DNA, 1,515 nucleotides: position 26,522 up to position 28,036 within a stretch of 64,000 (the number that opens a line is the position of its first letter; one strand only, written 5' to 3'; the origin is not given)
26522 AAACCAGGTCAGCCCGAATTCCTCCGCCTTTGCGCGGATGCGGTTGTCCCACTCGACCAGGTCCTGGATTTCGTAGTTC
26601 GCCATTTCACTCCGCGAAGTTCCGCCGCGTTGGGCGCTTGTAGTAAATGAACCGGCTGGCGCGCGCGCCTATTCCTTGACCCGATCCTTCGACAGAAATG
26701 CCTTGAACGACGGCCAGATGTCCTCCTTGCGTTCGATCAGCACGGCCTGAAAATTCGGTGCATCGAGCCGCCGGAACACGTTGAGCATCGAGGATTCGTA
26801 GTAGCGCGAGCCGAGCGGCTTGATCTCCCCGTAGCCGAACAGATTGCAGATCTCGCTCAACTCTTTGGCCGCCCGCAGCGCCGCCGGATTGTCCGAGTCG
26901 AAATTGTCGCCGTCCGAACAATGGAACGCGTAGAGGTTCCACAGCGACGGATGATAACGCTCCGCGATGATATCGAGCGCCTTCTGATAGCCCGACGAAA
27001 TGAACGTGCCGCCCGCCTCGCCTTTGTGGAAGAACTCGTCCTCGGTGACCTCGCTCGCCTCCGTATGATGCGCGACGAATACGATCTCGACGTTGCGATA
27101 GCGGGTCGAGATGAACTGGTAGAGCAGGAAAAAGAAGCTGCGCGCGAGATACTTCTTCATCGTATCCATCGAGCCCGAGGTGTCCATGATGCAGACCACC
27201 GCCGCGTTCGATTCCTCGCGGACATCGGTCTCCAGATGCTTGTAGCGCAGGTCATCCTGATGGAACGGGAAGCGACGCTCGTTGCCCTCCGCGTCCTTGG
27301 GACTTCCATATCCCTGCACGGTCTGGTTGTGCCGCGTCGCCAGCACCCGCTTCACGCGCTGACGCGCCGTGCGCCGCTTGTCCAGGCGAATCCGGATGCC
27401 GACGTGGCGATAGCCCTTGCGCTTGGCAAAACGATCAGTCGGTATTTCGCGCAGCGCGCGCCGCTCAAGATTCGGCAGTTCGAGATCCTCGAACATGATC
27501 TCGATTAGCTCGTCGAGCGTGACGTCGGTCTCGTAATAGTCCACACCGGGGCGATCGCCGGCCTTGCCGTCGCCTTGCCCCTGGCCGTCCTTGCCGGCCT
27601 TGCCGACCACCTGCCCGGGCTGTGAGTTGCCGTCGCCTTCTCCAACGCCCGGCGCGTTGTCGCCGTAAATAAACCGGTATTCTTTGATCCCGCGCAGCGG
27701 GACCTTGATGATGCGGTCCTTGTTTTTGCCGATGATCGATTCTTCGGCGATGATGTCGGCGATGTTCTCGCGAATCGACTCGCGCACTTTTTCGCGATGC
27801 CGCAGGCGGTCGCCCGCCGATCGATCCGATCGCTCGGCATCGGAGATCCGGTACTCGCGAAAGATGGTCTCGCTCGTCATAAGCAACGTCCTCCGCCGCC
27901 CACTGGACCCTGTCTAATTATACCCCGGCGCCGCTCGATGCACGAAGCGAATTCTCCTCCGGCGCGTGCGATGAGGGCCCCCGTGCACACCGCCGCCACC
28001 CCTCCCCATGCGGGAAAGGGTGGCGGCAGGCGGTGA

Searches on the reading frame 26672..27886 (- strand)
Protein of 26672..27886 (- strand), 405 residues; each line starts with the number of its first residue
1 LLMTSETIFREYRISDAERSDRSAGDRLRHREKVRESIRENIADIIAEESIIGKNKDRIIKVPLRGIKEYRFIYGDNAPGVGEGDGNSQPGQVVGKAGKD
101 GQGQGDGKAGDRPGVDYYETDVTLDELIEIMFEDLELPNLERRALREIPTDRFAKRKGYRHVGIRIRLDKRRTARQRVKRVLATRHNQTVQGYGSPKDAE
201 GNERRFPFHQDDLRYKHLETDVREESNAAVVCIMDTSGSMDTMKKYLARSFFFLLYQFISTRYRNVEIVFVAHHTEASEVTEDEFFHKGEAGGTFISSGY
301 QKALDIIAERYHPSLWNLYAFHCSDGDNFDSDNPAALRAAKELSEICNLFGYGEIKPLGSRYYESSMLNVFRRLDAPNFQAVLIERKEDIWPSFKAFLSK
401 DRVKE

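Call 59: search_protein_families(library=pfam, proteins=[window:26672-27886:-], max_evalue=0.00001)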
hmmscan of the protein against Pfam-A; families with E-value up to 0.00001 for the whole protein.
window:26672-27886:- (405 aa): 1 family
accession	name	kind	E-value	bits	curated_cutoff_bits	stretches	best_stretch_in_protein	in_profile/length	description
PF04285.18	DUF444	-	5.4e-120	401.7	27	2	200-400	216-417/418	Protein of unknown function (DUF444)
